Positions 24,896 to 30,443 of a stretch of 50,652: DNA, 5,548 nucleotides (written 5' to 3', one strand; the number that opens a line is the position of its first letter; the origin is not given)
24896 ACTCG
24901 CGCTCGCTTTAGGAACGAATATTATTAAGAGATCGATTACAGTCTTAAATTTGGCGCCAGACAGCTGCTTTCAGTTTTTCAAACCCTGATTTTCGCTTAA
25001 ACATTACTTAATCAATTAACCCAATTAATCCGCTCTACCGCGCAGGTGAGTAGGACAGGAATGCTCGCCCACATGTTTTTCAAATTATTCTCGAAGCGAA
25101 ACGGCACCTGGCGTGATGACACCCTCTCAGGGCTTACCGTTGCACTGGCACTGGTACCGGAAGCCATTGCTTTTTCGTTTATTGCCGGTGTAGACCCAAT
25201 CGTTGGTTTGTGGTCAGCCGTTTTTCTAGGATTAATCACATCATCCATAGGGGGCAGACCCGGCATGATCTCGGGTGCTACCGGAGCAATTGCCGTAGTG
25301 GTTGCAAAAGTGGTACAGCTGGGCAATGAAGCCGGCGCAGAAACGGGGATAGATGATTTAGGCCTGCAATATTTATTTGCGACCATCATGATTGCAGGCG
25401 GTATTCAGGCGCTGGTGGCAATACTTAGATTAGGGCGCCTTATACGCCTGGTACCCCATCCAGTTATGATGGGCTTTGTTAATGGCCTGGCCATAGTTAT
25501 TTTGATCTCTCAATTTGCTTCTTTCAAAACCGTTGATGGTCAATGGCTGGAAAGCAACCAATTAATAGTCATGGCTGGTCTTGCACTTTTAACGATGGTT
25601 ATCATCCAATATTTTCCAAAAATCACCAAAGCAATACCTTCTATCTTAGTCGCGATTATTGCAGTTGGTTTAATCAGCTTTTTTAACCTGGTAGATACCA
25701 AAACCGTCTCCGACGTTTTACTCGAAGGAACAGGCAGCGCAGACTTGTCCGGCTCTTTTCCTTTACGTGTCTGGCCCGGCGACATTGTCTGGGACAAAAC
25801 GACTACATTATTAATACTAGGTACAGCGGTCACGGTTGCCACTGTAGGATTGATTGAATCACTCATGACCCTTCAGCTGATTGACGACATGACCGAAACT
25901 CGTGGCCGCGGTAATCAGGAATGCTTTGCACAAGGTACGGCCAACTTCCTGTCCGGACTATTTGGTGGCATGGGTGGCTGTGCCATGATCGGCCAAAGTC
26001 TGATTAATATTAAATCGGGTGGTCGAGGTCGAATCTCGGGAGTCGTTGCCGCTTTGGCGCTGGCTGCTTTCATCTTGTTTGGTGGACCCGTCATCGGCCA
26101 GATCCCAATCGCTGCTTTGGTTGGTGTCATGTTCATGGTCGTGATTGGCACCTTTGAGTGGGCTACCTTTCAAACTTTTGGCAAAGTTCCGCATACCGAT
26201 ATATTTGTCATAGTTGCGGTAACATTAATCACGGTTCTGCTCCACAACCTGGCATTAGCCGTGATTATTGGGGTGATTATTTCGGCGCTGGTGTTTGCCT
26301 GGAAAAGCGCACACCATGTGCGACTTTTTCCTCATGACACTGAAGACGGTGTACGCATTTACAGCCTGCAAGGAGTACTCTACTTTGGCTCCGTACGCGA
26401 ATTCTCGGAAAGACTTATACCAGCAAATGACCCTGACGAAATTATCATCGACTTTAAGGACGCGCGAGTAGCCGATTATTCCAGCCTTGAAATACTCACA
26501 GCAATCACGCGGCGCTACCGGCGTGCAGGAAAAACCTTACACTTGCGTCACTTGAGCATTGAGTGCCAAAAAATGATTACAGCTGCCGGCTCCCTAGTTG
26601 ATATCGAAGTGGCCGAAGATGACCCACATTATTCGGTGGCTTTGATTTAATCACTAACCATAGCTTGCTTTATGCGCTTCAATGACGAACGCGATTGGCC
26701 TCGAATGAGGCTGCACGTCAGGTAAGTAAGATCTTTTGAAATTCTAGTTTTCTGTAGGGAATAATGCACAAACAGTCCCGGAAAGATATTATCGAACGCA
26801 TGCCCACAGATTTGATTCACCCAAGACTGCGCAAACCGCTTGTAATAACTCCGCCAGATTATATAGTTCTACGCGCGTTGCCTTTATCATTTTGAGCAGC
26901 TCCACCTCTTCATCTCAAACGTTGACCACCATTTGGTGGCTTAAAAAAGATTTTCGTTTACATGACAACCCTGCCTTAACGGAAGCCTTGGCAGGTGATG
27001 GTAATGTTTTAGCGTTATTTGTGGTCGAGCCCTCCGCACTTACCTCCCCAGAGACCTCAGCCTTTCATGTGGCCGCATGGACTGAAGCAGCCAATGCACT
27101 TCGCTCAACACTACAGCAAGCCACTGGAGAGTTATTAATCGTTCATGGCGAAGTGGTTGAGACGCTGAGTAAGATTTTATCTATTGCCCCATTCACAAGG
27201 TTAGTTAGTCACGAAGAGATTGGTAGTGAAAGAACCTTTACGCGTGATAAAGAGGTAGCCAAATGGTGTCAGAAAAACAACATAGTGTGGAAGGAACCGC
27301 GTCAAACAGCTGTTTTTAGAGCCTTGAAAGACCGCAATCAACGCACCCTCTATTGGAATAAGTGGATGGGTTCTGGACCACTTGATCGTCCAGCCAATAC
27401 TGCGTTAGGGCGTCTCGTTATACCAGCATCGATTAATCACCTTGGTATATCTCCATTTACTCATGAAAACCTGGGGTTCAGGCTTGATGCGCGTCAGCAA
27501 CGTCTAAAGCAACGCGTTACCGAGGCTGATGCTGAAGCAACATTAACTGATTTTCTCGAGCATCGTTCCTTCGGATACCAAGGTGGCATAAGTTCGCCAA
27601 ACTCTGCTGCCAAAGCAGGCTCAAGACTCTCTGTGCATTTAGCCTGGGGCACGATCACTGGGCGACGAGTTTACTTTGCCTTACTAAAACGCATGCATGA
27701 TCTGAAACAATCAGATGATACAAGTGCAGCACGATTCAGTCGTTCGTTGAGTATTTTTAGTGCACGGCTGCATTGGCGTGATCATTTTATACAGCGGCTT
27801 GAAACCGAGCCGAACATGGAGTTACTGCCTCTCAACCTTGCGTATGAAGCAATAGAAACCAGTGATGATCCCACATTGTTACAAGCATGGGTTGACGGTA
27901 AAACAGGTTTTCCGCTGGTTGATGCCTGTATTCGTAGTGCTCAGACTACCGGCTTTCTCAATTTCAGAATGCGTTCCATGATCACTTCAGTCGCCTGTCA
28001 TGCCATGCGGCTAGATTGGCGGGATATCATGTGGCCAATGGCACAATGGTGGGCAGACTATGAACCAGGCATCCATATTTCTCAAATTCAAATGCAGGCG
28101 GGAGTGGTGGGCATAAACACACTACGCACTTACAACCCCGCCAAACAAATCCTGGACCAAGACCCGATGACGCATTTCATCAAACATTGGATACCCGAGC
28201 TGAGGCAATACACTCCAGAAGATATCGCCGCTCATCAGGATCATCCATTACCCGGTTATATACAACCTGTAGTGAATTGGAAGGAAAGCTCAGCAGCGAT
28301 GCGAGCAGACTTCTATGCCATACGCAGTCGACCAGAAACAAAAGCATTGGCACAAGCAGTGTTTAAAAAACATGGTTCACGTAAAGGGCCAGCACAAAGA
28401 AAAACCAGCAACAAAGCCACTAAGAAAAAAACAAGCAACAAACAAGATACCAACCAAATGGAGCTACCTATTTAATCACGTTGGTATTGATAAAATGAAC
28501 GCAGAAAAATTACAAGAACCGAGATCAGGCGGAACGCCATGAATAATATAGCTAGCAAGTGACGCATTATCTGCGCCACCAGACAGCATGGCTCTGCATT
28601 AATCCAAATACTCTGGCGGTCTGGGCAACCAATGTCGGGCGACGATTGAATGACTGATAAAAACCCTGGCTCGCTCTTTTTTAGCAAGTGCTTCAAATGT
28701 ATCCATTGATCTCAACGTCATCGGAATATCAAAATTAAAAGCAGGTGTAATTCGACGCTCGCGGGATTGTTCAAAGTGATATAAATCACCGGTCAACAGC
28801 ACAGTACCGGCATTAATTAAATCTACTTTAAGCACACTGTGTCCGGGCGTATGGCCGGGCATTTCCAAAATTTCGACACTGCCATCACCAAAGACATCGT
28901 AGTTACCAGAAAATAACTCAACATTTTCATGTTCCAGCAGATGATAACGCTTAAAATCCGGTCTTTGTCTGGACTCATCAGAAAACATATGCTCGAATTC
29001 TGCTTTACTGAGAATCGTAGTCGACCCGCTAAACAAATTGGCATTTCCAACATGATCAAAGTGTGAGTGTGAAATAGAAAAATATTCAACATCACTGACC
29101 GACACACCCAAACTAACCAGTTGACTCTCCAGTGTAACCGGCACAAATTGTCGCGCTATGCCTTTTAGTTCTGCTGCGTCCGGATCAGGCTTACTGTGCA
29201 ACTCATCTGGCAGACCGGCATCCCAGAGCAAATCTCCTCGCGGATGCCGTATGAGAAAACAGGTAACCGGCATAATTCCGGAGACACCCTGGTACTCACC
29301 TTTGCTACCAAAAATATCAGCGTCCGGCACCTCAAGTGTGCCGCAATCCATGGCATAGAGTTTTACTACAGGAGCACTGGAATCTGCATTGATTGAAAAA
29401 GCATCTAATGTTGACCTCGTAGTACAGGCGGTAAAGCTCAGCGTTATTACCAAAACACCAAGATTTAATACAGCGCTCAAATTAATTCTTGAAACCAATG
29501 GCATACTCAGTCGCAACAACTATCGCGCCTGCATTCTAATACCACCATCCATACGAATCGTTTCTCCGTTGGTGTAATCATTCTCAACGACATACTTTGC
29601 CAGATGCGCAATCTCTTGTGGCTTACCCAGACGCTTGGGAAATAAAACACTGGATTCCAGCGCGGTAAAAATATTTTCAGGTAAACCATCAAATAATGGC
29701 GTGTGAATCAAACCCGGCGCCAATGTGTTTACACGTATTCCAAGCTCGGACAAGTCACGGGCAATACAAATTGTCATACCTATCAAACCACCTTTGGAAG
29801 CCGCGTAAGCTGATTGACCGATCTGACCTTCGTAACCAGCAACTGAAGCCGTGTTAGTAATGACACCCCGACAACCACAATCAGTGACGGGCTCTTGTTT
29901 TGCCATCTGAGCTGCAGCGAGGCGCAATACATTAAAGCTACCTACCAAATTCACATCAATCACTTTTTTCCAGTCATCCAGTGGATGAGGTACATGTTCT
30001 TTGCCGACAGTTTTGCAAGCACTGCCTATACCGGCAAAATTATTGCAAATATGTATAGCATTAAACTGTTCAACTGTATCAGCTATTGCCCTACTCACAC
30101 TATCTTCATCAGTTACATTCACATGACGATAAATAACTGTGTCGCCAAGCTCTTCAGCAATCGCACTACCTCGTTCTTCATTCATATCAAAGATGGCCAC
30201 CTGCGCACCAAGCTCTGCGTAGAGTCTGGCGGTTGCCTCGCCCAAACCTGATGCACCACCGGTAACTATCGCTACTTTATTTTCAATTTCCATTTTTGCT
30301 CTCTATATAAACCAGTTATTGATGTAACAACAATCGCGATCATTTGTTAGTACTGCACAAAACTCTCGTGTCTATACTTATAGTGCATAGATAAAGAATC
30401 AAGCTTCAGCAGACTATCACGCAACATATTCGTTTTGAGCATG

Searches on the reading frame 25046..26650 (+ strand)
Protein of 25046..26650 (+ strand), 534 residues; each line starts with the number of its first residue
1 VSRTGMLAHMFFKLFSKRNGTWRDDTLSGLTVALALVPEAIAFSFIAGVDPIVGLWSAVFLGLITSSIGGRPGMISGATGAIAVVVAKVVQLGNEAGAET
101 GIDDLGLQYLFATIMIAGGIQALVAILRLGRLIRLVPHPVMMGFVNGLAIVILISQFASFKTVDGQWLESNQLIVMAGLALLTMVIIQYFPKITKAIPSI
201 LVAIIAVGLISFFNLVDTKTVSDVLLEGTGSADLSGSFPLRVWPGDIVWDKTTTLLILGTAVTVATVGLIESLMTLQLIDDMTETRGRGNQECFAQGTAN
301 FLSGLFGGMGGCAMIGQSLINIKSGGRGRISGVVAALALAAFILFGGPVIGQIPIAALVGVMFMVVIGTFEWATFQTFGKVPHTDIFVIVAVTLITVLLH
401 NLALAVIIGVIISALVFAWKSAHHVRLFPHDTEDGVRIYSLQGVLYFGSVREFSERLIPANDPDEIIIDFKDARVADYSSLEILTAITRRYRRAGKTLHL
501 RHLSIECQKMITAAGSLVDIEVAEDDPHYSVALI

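Call 66: search_protein_families(library=pfam, proteins=[window:25046-26650:+], max_evalue=0.00001)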
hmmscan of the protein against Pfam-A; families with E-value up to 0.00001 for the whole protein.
window:25046-26650:+ (534 aa): 2 families
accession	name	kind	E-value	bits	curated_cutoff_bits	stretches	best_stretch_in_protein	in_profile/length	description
PF00916.26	Sulfate_transp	-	1e-50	173.1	23.2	1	24-391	3-379/380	Sulfate permease family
PF01740.26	STAS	-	2e-08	34.4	22.6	1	432-516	6-93/106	STAS domain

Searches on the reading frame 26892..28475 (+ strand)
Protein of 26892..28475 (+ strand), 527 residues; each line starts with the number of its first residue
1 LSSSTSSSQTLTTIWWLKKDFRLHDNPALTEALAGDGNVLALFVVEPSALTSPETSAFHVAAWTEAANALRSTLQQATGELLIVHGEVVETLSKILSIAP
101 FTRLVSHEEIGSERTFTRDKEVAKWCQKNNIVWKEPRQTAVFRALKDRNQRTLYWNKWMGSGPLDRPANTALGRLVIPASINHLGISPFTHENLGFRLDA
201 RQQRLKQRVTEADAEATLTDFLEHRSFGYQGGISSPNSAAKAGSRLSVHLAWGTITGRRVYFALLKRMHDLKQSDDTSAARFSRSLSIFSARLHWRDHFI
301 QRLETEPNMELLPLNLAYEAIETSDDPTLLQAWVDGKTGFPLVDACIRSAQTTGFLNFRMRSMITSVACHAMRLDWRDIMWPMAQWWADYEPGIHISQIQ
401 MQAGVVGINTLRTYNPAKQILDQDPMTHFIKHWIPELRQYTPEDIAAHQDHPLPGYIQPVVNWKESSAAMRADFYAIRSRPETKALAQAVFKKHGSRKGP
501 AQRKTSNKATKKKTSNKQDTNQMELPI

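Call 66: search_protein_families(library=pfam, proteins=[window:26892-28475:+], max_evalue=0.00001)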
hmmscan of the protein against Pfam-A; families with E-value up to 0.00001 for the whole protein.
window:26892-28475:+ (527 aa): 2 families
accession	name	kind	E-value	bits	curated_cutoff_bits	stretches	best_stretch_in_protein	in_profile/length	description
PF03441.19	FAD_binding_7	-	1.8e-43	148.8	27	1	290-473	2-200/203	FAD binding domain of DNA photolyase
PF00875.24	DNA_photolyase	-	1.4e-19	71.1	26.6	1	14-143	2-130/164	DNA photolyase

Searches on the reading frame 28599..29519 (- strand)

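Call 66: search_protein_families(library=pfam, proteins=[window:28599-29519:-], max_evalue=0.00001)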
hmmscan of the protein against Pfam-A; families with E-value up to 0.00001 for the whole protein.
window:28599-29519:- (306 aa): 1 family
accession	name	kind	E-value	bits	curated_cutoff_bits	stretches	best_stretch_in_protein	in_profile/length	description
PF00753.33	Lactamase_B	-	1.2e-14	55.1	22.7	1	83-290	4-196/196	Metallo-beta-lactamase superfamily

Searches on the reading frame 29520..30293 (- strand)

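Call 66: search_protein_families(library=pfam, proteins=[window:29520-30293:-], max_evalue=0.00001)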
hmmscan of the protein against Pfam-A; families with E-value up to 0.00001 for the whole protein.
window:29520-30293:- (257 aa): 3 families
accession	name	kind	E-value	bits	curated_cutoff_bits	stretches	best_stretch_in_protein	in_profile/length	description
PF13561.12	adh_short_C2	-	4.8e-45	154.4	27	1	14-252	3-235/236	Enoyl-(Acyl carrier protein) reductase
PF00106.31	adh_short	-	1.1e-44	152.8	26.6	1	6-204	1-190/195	short chain dehydrogenase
PF08659.16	KR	-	2.2e-07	31.4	22.6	1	9-166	4-152/180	KR domain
